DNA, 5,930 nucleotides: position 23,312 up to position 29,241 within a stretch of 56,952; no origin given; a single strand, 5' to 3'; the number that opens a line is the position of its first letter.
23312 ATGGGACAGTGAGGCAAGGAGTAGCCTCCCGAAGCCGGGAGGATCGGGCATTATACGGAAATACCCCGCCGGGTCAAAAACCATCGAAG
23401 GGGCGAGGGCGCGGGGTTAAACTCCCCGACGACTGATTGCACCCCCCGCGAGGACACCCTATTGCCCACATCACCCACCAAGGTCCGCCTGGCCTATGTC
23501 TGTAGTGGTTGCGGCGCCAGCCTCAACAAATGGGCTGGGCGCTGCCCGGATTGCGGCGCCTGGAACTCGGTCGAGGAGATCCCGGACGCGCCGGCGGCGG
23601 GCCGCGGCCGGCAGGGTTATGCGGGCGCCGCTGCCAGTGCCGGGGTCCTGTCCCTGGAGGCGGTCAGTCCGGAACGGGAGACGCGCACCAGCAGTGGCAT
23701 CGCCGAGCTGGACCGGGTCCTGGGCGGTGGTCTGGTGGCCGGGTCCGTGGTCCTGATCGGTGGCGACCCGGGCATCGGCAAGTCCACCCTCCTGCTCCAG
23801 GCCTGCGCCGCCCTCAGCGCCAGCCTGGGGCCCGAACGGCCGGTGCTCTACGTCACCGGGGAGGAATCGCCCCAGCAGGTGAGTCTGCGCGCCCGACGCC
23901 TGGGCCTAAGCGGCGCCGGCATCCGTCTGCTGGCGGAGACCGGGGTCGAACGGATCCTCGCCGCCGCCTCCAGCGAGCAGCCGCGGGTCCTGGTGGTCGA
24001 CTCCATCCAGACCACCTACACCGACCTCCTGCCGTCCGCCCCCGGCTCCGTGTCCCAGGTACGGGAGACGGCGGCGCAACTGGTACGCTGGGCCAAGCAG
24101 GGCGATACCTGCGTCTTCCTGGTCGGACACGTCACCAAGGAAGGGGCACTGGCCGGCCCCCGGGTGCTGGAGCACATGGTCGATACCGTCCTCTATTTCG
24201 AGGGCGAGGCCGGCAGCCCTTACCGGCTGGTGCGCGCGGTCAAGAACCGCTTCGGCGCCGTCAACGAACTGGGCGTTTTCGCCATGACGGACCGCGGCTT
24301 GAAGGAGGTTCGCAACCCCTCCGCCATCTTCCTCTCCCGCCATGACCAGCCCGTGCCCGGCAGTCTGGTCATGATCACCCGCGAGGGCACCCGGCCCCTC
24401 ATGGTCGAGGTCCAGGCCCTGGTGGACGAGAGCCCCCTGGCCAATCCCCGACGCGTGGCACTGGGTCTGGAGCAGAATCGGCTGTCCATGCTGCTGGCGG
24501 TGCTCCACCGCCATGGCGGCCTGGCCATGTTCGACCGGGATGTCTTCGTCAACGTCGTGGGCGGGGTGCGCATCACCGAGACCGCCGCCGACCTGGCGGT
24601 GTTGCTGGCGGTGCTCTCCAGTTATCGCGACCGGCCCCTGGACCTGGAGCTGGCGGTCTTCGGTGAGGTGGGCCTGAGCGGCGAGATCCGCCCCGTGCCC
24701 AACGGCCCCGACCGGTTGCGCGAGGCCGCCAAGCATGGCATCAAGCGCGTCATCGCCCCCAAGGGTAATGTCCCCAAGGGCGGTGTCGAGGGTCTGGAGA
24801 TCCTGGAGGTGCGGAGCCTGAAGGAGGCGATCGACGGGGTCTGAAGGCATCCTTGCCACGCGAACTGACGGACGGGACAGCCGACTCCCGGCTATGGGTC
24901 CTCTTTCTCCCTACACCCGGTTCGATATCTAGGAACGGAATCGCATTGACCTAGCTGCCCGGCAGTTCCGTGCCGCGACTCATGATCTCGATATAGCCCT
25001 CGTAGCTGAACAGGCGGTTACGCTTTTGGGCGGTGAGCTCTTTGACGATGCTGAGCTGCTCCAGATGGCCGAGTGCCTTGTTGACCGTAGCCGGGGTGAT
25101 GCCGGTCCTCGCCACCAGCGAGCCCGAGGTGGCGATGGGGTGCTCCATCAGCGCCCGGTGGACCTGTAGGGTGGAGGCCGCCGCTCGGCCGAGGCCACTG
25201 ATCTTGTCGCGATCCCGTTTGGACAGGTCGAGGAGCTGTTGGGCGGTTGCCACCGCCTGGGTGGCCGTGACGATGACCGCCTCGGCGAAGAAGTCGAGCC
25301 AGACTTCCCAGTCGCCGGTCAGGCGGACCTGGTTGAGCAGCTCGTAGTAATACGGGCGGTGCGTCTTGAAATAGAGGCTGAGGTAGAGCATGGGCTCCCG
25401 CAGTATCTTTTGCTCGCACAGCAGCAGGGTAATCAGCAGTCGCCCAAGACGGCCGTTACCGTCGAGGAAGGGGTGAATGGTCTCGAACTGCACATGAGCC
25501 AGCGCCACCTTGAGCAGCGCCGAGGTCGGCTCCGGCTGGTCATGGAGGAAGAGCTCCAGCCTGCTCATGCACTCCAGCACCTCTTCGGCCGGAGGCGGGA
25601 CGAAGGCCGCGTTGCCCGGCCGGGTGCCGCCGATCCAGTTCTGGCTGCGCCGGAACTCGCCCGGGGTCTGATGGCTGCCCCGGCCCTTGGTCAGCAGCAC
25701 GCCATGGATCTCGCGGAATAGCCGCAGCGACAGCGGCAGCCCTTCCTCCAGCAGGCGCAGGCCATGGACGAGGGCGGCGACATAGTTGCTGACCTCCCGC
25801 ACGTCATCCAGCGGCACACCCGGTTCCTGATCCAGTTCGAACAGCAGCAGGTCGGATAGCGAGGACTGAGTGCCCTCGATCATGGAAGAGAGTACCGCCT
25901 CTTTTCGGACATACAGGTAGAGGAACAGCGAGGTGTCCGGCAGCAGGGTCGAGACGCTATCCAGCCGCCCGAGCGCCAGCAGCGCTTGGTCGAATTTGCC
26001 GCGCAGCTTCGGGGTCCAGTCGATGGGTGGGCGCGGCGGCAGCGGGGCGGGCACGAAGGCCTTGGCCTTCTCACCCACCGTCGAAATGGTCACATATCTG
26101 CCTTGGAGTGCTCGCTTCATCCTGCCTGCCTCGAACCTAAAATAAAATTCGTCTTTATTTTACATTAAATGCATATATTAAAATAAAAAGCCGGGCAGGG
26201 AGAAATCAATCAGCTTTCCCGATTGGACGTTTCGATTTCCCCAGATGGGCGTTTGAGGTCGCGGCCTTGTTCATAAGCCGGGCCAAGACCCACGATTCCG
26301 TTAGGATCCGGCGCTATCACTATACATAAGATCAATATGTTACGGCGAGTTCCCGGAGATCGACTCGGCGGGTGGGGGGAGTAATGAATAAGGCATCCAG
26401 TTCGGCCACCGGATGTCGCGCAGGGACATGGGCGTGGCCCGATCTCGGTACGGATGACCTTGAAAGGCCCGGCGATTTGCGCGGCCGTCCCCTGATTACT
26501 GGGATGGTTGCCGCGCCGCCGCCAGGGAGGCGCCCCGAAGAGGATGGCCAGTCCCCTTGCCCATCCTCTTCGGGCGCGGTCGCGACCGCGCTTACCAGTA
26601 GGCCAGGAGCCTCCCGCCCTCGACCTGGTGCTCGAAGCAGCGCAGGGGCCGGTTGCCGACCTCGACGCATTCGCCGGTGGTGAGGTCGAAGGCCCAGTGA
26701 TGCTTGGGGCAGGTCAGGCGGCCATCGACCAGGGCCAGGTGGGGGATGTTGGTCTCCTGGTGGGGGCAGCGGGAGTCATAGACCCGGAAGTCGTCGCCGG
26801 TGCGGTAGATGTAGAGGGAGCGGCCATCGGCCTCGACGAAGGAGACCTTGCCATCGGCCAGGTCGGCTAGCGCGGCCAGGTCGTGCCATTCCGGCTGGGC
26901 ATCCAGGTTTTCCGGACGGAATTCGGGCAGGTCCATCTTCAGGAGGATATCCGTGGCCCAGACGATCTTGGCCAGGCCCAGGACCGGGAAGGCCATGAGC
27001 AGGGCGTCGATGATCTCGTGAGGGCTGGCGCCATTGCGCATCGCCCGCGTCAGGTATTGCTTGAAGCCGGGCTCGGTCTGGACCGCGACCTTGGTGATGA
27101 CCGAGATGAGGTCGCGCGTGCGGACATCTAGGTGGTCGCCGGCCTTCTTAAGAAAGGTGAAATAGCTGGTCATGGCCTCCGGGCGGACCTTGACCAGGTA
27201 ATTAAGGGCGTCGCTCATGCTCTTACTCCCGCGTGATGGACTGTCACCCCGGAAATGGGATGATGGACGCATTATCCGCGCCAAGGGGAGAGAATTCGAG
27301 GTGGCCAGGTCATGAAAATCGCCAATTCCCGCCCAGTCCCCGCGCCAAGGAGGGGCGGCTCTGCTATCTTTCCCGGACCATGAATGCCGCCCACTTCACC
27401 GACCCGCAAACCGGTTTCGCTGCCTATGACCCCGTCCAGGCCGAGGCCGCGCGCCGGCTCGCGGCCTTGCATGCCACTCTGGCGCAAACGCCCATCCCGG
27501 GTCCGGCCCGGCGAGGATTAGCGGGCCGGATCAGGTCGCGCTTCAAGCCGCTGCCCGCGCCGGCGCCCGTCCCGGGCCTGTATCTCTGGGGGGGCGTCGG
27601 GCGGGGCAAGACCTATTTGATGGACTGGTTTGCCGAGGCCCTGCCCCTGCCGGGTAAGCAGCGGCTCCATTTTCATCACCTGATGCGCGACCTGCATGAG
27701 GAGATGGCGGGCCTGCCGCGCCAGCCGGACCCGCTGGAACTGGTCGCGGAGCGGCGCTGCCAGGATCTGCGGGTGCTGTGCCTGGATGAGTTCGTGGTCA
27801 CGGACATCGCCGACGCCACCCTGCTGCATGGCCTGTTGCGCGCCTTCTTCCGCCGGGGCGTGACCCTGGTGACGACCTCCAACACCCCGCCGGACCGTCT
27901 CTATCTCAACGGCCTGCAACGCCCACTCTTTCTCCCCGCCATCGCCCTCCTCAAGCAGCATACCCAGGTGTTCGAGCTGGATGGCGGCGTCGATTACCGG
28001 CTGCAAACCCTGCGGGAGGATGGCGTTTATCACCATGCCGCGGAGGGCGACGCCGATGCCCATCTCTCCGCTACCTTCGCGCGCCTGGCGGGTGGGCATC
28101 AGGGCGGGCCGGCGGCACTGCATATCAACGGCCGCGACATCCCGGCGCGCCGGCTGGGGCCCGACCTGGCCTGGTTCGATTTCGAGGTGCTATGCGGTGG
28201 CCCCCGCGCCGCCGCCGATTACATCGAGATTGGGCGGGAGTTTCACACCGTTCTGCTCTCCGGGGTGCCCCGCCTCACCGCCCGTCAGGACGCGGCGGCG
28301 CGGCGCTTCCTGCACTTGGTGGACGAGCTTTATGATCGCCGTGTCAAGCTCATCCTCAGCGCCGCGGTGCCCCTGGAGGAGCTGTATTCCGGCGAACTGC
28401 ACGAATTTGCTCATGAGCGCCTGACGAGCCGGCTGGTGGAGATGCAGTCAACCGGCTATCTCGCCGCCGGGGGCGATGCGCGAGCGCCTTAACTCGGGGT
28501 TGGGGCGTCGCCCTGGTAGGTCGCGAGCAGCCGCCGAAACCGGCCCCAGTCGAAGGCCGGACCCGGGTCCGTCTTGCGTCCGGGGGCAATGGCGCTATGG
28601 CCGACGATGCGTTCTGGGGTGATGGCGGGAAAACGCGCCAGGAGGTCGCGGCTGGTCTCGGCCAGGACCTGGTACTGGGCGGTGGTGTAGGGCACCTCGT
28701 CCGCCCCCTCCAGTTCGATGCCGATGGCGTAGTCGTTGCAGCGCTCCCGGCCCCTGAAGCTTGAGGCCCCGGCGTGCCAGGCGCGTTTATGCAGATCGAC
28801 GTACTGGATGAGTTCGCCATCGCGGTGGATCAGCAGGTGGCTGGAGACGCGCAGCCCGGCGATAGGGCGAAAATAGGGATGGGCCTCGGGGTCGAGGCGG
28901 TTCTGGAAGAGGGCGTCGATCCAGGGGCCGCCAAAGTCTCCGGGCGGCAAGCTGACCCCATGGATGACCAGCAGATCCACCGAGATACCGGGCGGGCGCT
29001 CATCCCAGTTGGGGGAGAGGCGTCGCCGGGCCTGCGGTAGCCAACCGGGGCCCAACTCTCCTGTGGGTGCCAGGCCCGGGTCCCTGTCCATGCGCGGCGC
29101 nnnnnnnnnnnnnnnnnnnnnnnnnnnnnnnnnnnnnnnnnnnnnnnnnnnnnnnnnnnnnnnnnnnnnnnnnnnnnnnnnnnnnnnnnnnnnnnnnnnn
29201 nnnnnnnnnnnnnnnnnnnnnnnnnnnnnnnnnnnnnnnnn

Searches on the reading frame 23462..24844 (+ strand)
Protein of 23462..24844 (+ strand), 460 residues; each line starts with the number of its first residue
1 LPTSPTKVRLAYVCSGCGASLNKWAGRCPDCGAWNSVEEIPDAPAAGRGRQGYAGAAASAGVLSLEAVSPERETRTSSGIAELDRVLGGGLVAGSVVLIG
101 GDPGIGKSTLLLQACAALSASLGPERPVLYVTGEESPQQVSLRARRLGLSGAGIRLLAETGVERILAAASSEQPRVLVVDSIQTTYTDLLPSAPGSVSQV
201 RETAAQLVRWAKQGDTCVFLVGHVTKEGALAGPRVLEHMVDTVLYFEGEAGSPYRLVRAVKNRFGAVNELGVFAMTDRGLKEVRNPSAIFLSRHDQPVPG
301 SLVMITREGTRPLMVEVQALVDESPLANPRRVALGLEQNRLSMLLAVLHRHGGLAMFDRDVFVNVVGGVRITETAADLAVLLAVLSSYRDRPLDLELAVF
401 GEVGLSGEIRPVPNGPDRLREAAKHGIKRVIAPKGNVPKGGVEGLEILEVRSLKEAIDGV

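Call 110: search_protein_families(library=pfam, proteins=[window:23462-24844:+], max_evalue=0.0001)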
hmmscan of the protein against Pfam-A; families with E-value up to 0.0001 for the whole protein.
window:23462-24844:+ (460 aa): 6 families
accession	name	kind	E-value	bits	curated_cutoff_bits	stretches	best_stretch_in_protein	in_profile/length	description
PF06745.19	ATPase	-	5.2e-16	59.2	26.6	1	77-149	2-72/231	KaiC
PF13481.12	AAA_25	-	8.5e-16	58.6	27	1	78-229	17-195/195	AAA domain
PF18073.7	Zn_ribbon_LapB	-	1.1e-10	41.4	25.7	1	12-39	1-28/28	Rubredoxin metal binding domain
PF13541.12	ChlI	-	1.1e-07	32.3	27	1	352-436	36-121/121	Subunit ChlI of Mg-chelatase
PF05362.19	Lon_C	-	5.8e-06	26.4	21.1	1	374-437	110-173/205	Lon protease (S16) C-terminal proteolytic domain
PF13191.12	AAA_16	-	6e-06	27.3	32.6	1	83-219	16-136/167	AAA ATPase domain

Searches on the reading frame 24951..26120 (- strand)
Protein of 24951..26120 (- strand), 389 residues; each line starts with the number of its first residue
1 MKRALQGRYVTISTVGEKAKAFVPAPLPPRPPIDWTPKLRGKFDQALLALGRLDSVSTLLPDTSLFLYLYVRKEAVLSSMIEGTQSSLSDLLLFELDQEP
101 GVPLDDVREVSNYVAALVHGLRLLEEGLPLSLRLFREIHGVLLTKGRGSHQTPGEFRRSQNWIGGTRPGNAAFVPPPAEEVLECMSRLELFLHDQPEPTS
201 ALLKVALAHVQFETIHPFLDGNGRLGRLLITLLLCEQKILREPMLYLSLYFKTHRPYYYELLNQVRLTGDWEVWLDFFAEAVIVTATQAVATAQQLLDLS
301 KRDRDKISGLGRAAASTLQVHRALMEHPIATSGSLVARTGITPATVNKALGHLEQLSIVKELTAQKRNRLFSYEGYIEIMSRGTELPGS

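Call 110: search_protein_families(library=pfam, proteins=[window:24951-26120:-], max_evalue=0.0001)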
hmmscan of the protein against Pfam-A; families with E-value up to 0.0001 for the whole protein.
window:24951-26120:- (389 aa): 2 families
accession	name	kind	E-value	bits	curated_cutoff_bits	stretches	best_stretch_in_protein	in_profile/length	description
PF13784.11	Fic_N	-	1.5e-24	86.3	26.7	1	44-121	5-81/82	Fic/DOC family N-terminal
PF02661.23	Fic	-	1e-18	68.4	24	1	129-234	1-93/93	Fic/DOC family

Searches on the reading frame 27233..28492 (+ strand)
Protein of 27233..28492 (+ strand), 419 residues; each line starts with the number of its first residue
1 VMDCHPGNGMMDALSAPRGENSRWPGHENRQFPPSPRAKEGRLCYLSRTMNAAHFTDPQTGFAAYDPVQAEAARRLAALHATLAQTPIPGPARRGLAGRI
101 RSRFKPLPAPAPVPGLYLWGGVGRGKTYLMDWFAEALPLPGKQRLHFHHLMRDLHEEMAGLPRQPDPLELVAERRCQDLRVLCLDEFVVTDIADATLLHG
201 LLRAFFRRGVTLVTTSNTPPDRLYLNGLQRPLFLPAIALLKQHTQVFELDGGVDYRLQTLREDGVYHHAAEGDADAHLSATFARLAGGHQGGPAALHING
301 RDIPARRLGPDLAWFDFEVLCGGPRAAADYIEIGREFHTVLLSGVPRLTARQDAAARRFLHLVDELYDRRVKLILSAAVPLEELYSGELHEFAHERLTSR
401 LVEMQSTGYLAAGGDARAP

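Call 12: search_protein_families(library=pfam, proteins=[window:27233-28492:+], max_evalue=0.0001)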
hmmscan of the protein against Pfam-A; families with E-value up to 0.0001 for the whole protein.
window:27233-28492:+ (419 aa): 1 family
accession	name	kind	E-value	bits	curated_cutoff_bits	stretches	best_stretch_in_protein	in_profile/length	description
PF03969.22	AFG1_ATPase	-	1.3e-115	386.7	27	1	63-411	16-359/361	AFG1-like ATPase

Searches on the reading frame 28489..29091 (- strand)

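Call 12: search_protein_families(library=pfam, proteins=[window:28489-29091:-], max_evalue=0.0001)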
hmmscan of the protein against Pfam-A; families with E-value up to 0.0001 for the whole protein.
window:28489-29091:- (200 aa): 1 family
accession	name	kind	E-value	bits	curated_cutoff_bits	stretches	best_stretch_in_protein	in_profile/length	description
PF01510.30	Amidase_2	-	3.4e-31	108.7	26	1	37-178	4-131/131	N-acetylmuramoyl-L-alanine amidase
